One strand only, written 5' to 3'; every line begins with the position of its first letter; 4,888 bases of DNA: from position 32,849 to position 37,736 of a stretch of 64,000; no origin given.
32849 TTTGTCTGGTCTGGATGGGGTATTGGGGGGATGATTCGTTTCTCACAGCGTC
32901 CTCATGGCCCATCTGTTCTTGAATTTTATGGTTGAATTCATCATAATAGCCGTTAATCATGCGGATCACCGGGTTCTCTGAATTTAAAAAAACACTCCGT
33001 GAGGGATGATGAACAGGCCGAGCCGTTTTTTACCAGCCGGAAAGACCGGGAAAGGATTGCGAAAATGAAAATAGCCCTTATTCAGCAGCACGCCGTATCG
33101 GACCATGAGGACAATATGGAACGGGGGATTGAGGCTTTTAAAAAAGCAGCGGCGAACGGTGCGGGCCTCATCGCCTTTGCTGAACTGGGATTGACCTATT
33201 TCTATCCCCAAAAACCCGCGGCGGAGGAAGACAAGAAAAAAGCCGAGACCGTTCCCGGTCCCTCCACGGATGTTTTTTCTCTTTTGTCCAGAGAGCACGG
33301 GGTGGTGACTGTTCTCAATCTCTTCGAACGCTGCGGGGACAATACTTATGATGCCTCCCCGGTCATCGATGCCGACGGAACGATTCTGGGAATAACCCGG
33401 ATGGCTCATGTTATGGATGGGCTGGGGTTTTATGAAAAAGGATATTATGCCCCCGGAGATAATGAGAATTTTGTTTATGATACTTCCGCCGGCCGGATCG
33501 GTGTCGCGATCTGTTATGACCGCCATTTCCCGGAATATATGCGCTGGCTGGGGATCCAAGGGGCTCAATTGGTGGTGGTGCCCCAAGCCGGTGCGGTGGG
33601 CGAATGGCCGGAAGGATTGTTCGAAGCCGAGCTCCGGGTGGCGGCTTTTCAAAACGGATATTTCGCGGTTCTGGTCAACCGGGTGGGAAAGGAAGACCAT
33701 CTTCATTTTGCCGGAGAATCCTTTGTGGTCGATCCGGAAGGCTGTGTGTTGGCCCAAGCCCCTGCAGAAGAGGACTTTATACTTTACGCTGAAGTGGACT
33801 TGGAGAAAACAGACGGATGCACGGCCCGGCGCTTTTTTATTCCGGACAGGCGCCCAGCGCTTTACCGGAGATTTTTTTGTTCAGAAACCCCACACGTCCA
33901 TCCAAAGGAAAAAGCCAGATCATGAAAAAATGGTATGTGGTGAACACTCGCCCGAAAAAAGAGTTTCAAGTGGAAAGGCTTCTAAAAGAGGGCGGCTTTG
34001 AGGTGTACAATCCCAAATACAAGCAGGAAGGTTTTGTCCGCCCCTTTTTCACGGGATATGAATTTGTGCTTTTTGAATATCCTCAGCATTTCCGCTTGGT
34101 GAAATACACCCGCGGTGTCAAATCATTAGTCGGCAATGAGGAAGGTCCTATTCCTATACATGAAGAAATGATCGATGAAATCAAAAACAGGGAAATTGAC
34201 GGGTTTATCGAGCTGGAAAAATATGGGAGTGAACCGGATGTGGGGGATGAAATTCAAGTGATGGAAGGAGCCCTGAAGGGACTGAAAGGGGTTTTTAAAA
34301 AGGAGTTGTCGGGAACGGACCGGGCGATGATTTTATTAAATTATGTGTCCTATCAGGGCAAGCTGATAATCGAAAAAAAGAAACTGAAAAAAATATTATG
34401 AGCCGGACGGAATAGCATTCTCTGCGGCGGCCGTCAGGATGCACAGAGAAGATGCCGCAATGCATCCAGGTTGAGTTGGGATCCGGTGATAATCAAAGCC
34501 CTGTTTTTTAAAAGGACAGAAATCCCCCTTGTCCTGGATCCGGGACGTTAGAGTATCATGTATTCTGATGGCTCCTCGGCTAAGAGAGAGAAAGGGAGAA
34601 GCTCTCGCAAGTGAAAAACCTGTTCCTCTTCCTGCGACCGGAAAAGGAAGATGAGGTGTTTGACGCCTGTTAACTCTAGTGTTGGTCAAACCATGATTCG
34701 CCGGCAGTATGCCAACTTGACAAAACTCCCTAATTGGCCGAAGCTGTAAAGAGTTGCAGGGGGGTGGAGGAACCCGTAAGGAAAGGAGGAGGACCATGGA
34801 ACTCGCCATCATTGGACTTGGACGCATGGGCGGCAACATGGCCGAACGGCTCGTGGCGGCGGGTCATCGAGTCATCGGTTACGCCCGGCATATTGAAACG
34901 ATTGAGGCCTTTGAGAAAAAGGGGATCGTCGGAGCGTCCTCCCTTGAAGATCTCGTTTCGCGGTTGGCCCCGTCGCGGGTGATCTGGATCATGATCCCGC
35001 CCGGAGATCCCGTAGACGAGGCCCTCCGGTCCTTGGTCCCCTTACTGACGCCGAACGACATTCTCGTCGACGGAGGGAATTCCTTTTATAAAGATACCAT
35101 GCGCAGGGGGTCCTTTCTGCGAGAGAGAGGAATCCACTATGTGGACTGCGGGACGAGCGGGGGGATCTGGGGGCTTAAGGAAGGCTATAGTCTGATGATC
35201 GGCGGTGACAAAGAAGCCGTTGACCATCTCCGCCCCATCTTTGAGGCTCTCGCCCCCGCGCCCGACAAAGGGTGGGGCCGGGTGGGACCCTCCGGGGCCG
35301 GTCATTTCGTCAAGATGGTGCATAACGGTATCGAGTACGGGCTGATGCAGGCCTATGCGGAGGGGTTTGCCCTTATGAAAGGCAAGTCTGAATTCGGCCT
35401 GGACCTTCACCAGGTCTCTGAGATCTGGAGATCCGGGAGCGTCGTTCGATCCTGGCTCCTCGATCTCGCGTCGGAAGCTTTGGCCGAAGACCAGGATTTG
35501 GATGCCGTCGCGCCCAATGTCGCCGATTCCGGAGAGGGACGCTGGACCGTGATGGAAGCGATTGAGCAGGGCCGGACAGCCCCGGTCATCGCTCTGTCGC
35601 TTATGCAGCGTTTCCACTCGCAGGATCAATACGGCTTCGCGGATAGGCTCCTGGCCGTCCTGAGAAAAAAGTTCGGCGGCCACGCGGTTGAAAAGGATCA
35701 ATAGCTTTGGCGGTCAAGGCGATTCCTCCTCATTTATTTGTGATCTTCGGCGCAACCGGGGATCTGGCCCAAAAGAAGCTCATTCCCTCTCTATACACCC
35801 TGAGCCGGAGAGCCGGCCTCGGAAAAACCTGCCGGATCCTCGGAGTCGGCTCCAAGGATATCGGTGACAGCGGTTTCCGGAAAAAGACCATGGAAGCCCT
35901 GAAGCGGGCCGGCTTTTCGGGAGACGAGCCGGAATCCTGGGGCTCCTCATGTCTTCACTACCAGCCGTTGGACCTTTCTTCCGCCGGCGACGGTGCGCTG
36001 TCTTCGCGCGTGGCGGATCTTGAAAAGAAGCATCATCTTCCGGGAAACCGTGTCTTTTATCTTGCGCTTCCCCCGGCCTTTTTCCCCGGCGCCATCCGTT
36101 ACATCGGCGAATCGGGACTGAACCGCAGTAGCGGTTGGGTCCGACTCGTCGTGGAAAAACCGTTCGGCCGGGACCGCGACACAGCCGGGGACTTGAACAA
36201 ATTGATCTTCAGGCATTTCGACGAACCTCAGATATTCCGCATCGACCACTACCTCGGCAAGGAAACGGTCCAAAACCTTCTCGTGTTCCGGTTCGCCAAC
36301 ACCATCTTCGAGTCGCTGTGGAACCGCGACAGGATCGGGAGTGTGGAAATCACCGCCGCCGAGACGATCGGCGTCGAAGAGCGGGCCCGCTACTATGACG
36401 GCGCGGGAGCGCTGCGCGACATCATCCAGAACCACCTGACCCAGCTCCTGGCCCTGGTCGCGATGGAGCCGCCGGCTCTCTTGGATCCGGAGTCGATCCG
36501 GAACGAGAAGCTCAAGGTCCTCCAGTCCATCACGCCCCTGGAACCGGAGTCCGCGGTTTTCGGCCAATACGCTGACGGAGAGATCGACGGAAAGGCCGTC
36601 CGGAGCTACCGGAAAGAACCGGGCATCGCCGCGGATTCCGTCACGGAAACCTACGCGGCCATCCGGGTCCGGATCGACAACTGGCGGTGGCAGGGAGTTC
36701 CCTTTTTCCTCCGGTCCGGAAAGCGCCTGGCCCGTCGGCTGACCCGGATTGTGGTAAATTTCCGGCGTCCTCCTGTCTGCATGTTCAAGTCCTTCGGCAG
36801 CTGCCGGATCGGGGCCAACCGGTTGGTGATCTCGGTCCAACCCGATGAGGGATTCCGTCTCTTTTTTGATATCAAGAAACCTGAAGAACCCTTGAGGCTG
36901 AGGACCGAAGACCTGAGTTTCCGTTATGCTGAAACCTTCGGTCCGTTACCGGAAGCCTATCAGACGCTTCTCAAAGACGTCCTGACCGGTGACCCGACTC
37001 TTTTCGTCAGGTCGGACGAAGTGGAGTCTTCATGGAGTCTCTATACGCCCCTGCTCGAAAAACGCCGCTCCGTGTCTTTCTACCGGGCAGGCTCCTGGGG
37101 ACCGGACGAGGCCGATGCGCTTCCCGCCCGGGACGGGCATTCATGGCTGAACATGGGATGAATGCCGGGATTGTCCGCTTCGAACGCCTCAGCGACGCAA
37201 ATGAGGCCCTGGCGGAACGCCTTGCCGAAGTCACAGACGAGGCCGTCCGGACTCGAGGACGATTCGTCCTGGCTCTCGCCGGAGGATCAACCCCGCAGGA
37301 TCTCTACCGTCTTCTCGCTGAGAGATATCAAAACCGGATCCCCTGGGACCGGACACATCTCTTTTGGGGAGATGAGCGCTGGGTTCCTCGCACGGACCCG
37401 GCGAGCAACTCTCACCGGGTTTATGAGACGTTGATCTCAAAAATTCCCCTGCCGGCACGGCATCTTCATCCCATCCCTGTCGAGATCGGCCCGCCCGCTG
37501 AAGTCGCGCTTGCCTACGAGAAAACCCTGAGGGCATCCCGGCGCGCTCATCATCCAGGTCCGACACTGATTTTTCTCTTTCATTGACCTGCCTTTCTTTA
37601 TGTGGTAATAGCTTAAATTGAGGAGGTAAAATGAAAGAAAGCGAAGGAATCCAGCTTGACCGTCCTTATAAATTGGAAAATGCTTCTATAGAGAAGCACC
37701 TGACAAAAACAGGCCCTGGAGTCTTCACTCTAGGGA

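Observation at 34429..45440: An 11-kb segment bounded by 81-bp direct repeats that duplicate the 3' end of a dehydratase gene, suggesting an island-like insertion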

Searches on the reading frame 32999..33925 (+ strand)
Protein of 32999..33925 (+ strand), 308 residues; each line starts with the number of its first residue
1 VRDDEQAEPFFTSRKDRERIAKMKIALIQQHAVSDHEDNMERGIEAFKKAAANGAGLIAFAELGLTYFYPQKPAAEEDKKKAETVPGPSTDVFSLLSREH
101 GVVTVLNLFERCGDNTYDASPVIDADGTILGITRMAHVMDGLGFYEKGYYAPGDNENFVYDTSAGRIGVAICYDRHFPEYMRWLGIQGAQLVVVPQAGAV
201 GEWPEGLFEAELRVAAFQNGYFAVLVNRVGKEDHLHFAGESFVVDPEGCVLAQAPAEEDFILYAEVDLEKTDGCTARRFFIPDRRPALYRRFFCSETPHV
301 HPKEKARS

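Call 7: search_protein_families(library=pfam, proteins=[window:32999-33925:+])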
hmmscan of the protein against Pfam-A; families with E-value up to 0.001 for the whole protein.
window:32999-33925:+ (308 aa): 1 family
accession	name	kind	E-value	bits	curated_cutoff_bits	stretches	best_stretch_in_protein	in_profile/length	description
PF00795.27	CN_hydrolase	-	3.4e-48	164.7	23.2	1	24-271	1-251/256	Carbon-nitrogen hydrolase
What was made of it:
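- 33065..33925 (+): CN-hydrolase gene, conserved left flank outside the insertion. Pfam CN_hydrolase, E 3e-48 (call 7).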

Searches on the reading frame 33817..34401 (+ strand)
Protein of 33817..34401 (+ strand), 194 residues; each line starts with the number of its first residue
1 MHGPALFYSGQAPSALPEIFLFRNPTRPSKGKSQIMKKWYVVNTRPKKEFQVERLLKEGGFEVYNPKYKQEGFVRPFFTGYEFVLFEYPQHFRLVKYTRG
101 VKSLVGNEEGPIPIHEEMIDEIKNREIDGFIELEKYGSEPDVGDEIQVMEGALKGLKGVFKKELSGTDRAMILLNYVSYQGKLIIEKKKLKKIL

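Call 7: search_protein_families(library=pfam, proteins=[window:33817-34401:+])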
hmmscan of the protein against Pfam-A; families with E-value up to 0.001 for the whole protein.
window:33817-34401:+ (194 aa): 1 family
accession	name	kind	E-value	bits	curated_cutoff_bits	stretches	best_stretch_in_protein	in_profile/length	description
PF02357.24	NusG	-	4.5e-15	56.4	22.2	1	37-122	1-92/93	Transcription termination factor nusG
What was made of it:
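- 33922..34401 (+): RfaH/UpxY-like NusG paralog, the last conserved gene on the left flank. Pfam NusG (call 7).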

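Call 34: find_encoding_contigs(protein=window:33922-34401:+, flank=10000, max_places=8)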
Protein window:33922-34401:+ (159 aa): no gene with exactly this product is on record in the collection.
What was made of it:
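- Tried and rejected: The look-up of the NusG protein with my predicted start was not on record (call 34).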

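Call 41: find_related_loci(query=window:33922-34401:+, collection=metagenome_contigs, flank=10000)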
Query window:33922-34401:+ (159 aa) in metagenome_contigs; peptide patterns used: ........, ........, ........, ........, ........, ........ (x = any residue, [..] = any of these).
600 stretches matched a pattern (row limit reached: there are more); 23 encode a relative of the query (tblastn E <= 1e-3); 23 distinct loci.
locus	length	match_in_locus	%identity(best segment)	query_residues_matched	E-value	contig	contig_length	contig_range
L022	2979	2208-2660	70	1-151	1e-75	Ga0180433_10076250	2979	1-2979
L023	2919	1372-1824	70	1-151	1e-75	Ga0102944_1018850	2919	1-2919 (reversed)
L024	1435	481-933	69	1-151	9e-77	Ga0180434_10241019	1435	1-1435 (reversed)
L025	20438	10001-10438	68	1-146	9e-69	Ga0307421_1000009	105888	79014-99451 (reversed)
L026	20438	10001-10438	69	1-146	1e-68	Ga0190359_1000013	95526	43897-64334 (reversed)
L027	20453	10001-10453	66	1-151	2e-66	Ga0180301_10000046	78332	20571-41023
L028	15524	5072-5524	64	1-151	4e-66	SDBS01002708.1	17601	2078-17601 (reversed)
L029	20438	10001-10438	67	1-146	6e-66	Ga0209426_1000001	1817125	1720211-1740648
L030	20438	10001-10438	64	1-146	4e-65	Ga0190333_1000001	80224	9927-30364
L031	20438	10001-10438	64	1-146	1e-63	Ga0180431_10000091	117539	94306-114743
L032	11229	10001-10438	60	1-146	2e-60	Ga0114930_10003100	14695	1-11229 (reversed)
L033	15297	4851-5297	62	1-149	3e-59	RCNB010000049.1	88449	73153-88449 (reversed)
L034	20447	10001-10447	58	1-149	3e-56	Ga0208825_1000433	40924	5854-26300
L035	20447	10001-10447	56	1-149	2e-55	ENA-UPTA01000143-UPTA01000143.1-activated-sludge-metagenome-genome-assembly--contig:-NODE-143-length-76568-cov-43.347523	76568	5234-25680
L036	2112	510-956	58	1-149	7e-56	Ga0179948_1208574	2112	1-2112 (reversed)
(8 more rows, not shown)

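Call 43: search_protein_families(library=ncbifam, max_evalue=0.1, proteins=[window:33922-34401:+])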
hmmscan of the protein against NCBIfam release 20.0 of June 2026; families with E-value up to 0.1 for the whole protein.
window:33922-34401:+ (159 aa): 6 families
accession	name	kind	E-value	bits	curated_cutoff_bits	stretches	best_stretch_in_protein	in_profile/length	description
TIGR01955.1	RfaH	equivalog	1.2e-21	77.4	144.5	1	4-155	1-158/159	transcription/translation regulatory transformer protein RfaH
NF006534.0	PRK09014.1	equivalog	2.5e-16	60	124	1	1-157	1-161/162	transcription/translation regulatory transformer protein RfaH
NF033644.1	antiterm_UpxY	subfamily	4e-13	49.7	100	1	4-139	1-148/164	UpxY family transcription antiterminator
TIGR00922.1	nusG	equivalog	2.5e-06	27.4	135.7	1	38-126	52-140/172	transcription termination/antitermination protein NusG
NF033641.1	antiterm_LoaP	exception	6.8e-06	26.3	125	1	4-142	1-151/166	antiterminator LoaP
TIGR01956.2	NusG_myco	equivalog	0.044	13.4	150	0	43-93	87-144/239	transcription termination/antitermination protein NusG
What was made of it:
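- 33922..34401 (+): NCBIfam RfaH at 1e-21, below the family cut-off (call 43).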

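Call 55: search_protein_families(library=pfam, max_evalue=0.001, proteins=[L027:11710-12897:-, L027:12929-14059:-, L030:11706-12896:-, L031:11847-12803:-, L029:11712-12002:-, L030:12973-13245:-, L030:13198-13530:+])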
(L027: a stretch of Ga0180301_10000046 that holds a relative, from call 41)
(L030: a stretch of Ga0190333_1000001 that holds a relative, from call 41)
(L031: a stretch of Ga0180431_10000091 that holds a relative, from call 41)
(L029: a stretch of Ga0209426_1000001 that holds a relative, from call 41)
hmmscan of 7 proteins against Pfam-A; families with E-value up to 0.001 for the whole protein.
L027:11710-12897:- (395 aa): 0 families

L027:12929-14059:- (376 aa): 4 families
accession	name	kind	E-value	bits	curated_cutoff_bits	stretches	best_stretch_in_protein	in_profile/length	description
PF00155.27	Aminotran_1_2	-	4.5e-52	177.9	19.7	1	51-362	37-361/361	Aminotransferase class I and II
PF00266.25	Aminotran_5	-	2e-14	53.8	21.5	1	56-187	43-176/371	Aminotransferase class-V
PF01212.27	Beta_elim_lyase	-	5.5e-05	23.1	27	1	52-186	28-168/288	Beta-eliminating lyase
PF01053.26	Cys_Met_Meta_PP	-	0.0001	21.5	27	1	61-188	57-175/381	Cys/Met metabolism PLP-dependent enzyme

L030:11706-12896:- (396 aa): 0 families

L031:11847-12803:- (318 aa): 1 family
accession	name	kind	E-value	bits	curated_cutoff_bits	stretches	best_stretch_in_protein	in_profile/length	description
PF02423.21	OCD_Mu_crystall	-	6.9e-56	189.9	24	1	5-316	6-312/314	Ornithine cyclodeaminase/mu-crystallin family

L029:11712-12002:- (96 aa): 0 families

L030:12973-13245:- (90 aa): 0 families

L030:13198-13530:+ (110 aa): 0 families

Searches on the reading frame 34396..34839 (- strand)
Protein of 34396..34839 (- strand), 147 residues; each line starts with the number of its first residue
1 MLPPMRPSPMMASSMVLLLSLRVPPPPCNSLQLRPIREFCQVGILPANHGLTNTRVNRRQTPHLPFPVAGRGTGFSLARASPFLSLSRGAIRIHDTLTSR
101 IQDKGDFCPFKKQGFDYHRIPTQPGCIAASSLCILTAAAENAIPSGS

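Call 7: search_protein_families(library=pfam, proteins=[window:34396-34839:-])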
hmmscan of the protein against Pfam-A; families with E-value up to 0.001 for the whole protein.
window:34396-34839:- (147 aa): 0 families

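Call 29: search_protein_families(library=pfam, max_evalue=1, proteins=[window:34396-34839:-])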
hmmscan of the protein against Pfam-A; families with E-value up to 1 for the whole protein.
window:34396-34839:- (147 aa): 0 families

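Call 43: search_protein_families(library=ncbifam, max_evalue=0.1, proteins=[window:34396-34839:-])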
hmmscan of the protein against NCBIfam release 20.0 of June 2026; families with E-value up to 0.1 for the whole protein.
window:34396-34839:- (147 aa): 0 families

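Call 44: search_protein_families(library=phrogs, max_evalue=0.1, proteins=[window:34396-34839:-])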
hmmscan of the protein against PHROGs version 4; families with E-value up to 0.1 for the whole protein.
window:34396-34839:- (147 aa): 0 families

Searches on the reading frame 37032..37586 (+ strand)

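Call 7: search_protein_families(library=pfam, proteins=[window:37032-37586:+])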
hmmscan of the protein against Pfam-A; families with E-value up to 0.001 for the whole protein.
window:37032-37586:+ (184 aa): 1 family
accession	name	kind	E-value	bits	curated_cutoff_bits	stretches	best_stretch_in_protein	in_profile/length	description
PF01182.26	Glucosamine_iso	-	6.5e-33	114.9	27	1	55-176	5-128/225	Glucosamine-6-phosphate isomerases/6-phosphogluconolactonase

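Call 43: search_protein_families(library=ncbifam, max_evalue=0.1, proteins=[window:37032-37586:+])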
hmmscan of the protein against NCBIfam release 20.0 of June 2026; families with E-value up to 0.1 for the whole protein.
window:37032-37586:+ (184 aa): 7 families
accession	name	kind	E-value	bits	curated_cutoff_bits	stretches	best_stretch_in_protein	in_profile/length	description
TIGR01198.1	pgl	equivalog_domain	1.7e-28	99.8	124.45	1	51-171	3-121/234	6-phosphogluconolactonase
NF001684.0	PRK00443.1-4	subfamily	2.6e-05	23.9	326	1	57-153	9-106/260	glucosamine-6-phosphate deaminase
NF002557.0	PRK02122.1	subfamily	6e-05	21.3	384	1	50-153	34-139/653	glucosamine-6-phosphate deaminase-like protein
TIGR00502.1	nagB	equivalog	0.00015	21.2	236.9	1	61-145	17-104/259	glucosamine-6-phosphate deaminase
NF007291.0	PRK09762.1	equivalog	0.0011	18.6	271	1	55-101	10-56/236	galactosamine-6-phosphate isomerase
NF009022.0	PRK12358.1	equivalog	0.0074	15.8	247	1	71-115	23-67/239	glucosamine-6-phosphate deaminase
NF006347.0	PRK08574.1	equivalog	0.079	11.7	477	1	32-67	234-269/385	cystathionine gamma-synthase family protein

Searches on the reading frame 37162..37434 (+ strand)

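Call 29: search_protein_families(library=pfam, max_evalue=1, proteins=[window:37162-37434:+])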
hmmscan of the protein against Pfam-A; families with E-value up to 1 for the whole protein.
window:37162-37434:+ (90 aa): 1 family
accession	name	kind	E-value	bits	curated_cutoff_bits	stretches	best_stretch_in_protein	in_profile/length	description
PF11171.13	DUF2958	-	0.24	12.2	21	1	35-72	38-75/111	Protein of unknown function (DUF2958)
